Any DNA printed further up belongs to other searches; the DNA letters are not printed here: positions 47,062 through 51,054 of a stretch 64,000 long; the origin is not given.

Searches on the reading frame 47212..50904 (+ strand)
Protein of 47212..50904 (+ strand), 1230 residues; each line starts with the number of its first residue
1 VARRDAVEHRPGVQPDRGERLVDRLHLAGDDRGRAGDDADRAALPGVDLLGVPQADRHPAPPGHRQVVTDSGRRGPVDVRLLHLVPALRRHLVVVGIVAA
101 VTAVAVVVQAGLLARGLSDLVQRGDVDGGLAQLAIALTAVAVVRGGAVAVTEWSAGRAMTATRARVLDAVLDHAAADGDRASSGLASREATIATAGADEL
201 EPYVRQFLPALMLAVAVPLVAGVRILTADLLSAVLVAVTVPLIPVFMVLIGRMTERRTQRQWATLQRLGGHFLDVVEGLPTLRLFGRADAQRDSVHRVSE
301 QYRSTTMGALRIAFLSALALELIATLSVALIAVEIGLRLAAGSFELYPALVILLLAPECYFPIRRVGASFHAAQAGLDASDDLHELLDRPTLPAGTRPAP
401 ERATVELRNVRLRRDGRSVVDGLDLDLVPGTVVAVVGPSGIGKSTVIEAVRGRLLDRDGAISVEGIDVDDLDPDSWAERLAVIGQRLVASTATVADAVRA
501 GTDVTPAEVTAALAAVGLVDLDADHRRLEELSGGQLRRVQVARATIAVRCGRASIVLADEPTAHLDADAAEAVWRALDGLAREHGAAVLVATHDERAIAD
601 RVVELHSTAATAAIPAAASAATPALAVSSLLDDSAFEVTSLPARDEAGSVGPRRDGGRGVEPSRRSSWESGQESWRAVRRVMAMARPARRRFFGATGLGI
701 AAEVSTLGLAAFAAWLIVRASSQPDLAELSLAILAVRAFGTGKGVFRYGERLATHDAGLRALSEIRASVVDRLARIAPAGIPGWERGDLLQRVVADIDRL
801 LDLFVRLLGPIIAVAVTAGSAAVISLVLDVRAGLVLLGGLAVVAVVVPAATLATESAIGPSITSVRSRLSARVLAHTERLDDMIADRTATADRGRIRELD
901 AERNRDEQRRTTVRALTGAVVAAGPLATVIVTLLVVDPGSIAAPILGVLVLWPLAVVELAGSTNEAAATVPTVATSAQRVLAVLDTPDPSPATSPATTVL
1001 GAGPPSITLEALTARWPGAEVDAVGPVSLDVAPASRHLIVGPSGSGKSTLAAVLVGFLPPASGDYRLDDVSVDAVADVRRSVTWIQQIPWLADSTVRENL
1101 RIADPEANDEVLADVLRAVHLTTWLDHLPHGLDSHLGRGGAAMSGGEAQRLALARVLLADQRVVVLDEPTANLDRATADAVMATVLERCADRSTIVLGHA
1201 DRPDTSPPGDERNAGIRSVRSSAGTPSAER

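Call 7: search_protein_families(library=pfam, proteins=[window:47212-50904:+], max_evalue=0.01)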
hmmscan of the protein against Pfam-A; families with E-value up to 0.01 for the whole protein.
window:47212-50904:+ (1230 aa): 21 families
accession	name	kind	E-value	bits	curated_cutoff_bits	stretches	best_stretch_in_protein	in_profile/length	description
PF00005.33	ABC_tran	-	1.6e-48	165.2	25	2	1026-1171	3-137/137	ABC transporter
PF00664.28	ABC_membrane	-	1.4e-21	77.8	28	2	93-334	2-245/274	ABC transporter transmembrane region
PF13304.12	AAA_21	-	1.4e-10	42.2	27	0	433-451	2-20/304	AAA domain, putative AbiEii toxin, Type IV TA system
PF02463.25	SMC_N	-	1.6e-09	38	40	0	529-599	135-203/220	RecF/RecN/SMC N terminal domain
PF13555.12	AAA_29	-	1e-08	35.2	27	1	1029-1059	17-48/61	P-loop containing region of AAA domain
PF13401.12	AAA_22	-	9.7e-08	32.8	27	1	432-525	7-65/130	AAA domain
PF01078.27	Mg_chelatase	-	2.6e-07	30.7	20.3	1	1029-1091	15-79/207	Magnesium chelatase, subunit ChlI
PF03193.22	RsgA_GTPase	-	7.1e-06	26.4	30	0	429-462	105-138/174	RsgA GTPase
PF13671.12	AAA_33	-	1.4e-05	25.9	27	0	1037-1064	2-25/143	AAA domain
PF13479.12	AAA_24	-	6.4e-05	23.3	27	0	432-483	4-55/195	AAA domain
PF13191.12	AAA_16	-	7.2e-05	23.8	32.6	1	431-555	25-104/167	AAA ATPase domain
PF13481.12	AAA_25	-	0.00012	22.2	27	0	1034-1055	33-54/195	AAA domain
PF20703.3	nSTAND1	-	0.0002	21.6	27.1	0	431-449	34-52/379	Novel STAND NTPase 1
PF13476.12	AAA_23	-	0.00021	22.4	27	0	422-451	12-40/201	AAA domain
PF13238.12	AAA_18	-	0.00041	21.2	29.4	0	1038-1079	2-35/128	AAA domain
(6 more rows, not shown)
